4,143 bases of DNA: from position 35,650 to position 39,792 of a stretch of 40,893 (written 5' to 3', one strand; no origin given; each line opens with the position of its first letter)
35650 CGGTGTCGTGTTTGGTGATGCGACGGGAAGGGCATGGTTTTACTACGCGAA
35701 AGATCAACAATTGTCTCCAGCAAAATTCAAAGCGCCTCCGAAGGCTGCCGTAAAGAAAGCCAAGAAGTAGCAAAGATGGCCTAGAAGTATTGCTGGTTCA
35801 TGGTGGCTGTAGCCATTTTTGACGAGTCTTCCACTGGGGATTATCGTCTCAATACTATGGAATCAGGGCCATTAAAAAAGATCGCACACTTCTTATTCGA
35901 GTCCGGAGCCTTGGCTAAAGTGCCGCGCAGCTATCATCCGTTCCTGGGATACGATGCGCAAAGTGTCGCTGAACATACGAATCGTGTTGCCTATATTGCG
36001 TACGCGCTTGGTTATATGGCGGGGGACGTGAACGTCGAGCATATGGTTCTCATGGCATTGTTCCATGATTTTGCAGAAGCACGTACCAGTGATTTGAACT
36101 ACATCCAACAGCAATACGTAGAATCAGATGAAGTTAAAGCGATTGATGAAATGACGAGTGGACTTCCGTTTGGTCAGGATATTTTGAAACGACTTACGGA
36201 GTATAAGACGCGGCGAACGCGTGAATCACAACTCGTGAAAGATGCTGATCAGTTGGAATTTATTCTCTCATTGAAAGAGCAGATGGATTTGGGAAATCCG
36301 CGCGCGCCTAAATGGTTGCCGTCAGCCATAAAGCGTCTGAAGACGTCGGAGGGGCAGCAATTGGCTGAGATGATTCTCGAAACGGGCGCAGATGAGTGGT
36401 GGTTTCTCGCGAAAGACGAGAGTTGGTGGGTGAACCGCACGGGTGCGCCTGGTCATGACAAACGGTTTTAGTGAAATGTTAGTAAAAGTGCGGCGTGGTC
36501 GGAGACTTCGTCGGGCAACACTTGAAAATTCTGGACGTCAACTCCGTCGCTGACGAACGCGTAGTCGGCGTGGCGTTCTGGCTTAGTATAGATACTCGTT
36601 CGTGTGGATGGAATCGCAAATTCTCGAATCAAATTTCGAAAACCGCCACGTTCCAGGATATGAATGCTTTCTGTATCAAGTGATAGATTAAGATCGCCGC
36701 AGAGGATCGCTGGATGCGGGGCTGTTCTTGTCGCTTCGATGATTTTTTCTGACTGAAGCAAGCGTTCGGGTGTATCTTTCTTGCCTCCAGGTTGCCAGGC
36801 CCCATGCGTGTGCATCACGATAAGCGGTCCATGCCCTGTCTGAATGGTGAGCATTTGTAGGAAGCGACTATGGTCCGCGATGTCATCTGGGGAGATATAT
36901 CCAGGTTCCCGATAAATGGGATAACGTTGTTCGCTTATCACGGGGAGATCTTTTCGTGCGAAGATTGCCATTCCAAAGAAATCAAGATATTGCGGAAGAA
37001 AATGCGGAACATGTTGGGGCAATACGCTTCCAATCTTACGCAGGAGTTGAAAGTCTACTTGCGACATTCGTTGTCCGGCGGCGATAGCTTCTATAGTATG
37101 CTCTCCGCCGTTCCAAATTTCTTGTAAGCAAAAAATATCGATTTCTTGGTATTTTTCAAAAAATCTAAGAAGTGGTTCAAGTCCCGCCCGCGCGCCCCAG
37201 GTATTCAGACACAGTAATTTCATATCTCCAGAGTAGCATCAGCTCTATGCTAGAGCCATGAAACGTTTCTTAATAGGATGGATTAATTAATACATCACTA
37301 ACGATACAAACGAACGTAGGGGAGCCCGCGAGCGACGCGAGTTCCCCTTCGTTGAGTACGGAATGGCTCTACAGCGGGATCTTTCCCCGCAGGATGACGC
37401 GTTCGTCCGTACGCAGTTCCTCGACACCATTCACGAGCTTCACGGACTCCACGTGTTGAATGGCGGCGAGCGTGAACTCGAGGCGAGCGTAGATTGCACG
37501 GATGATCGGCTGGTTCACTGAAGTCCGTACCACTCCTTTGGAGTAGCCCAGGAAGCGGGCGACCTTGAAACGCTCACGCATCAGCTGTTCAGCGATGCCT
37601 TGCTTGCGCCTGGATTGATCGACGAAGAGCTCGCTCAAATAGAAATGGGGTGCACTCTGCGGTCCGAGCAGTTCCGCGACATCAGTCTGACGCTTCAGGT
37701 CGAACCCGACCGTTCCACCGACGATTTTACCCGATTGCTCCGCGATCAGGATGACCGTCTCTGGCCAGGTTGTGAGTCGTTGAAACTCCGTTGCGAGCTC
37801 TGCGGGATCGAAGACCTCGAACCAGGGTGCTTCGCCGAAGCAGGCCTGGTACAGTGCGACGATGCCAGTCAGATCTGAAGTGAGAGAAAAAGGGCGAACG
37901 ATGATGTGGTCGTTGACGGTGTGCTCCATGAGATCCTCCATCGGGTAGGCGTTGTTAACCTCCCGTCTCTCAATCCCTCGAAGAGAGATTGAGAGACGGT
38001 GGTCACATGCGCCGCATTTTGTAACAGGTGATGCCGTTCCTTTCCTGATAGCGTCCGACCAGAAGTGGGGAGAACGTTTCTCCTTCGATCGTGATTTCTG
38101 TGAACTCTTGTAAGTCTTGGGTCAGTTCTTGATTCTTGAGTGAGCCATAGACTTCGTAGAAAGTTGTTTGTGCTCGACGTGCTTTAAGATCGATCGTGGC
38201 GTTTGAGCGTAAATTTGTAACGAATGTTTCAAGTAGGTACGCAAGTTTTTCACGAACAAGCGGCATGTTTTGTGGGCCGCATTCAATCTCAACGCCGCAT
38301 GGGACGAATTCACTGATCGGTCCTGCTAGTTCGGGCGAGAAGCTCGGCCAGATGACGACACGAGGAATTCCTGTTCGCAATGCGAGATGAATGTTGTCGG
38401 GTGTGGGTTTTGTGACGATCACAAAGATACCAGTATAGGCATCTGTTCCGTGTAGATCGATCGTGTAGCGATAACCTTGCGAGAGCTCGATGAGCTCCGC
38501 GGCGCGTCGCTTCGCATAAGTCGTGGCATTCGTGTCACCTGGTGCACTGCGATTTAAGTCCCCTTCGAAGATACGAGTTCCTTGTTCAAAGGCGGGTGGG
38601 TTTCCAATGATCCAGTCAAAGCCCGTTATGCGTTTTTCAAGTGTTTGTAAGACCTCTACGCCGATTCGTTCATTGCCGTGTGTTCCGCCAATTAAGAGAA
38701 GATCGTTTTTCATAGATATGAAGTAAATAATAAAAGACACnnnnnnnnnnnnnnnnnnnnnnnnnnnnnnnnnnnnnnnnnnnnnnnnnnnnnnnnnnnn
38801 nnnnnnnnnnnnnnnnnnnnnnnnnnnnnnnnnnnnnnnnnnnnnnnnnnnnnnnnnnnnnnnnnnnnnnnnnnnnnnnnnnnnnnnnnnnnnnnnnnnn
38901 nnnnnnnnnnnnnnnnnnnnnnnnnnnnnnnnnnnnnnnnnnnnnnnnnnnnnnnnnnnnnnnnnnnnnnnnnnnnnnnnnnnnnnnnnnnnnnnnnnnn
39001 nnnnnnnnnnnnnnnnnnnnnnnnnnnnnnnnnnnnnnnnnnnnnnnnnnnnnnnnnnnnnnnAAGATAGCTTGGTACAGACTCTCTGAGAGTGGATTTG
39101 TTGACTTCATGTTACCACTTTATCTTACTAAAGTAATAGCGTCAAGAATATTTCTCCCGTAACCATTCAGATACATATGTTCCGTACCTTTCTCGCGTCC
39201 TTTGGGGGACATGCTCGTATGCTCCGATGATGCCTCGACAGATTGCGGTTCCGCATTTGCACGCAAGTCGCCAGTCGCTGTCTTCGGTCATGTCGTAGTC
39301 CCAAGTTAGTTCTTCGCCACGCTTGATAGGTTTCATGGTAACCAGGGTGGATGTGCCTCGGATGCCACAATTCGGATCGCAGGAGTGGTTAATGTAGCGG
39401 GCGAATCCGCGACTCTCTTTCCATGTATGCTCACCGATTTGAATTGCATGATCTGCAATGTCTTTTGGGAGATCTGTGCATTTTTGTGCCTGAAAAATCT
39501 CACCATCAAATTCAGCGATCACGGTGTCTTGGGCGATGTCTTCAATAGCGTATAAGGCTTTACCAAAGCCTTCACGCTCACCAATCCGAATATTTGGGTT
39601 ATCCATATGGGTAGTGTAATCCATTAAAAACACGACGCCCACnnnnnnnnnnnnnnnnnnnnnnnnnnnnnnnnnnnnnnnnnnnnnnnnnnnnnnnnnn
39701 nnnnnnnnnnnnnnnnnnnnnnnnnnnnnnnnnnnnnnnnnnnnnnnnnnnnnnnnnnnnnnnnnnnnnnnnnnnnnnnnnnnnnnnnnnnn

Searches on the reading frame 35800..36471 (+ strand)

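Call 11: search_protein_families(library=pfam, proteins=[window:35800-36471:+])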
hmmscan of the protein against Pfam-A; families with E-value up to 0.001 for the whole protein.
window:35800-36471:+ (223 aa): 3 families
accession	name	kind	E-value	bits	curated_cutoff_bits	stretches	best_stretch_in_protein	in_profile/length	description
PF13023.12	HD_3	-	2.3e-23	83.4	22.5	1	38-179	4-152/165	HD domain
PF12917.13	YfbR-like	-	9.3e-12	45.4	25.9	1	53-183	23-166/182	5'-deoxynucleotidase YfbR-like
PF01966.28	HD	-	2e-08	34.9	22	1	56-153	1-114/116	HD domain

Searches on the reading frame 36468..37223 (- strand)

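Call 11: search_protein_families(library=pfam, proteins=[window:36468-37223:-])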
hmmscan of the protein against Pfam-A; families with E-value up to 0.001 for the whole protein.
window:36468-37223:- (251 aa): 1 family
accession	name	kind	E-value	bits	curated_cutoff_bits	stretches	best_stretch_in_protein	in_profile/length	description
PF03372.29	Exo_endo_phos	-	1.3e-18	67.9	24.5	1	6-243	3-225/225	Endonuclease/Exonuclease/phosphatase family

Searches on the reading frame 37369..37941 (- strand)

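Call 11: search_protein_families(library=pfam, proteins=[window:37369-37941:-])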
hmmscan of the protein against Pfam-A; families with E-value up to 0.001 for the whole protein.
window:37369-37941:- (190 aa): 4 families
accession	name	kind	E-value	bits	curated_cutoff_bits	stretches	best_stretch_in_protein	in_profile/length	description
PF00583.31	Acetyltransf_1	-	9.6e-10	39.2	20.7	1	41-155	13-115/116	Acetyltransferase (GNAT) family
PF13508.13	Acetyltransf_7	-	5.9e-08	33.4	27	1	62-157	3-83/84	Acetyltransferase (GNAT) domain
PF13673.13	Acetyltransf_10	-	0.0001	22.8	23.6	1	52-129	21-81/128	Acetyltransferase (GNAT) domain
PF13527.13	Acetyltransf_9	-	0.0005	20.5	25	1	21-158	7-126/127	Acetyltransferase (GNAT) domain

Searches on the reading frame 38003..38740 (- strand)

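Call 11: search_protein_families(library=pfam, proteins=[window:38003-38740:-])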
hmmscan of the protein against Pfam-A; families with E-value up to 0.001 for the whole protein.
window:38003-38740:- (245 aa): 1 family
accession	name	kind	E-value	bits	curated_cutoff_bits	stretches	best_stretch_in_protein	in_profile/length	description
PF24827.1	AstE_AspA_cat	-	7.1e-19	68.5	25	1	12-170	3-182/192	Succinylglutamate desuccinylase/Aspartoacylase catalytic domain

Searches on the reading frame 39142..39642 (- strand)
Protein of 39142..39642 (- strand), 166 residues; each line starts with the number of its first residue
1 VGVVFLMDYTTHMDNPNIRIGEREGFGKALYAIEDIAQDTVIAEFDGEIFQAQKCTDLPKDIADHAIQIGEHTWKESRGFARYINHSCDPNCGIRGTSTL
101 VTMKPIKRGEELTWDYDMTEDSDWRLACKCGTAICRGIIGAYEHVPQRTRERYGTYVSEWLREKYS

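Call 11: search_protein_families(library=pfam, proteins=[window:39142-39642:-])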
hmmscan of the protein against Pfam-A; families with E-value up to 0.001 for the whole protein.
window:39142-39642:- (166 aa): 1 family
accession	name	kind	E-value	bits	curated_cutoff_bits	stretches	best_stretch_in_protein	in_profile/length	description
PF00856.33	SET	-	2.5e-13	50.8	22.4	1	27-116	1-104/105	SET domain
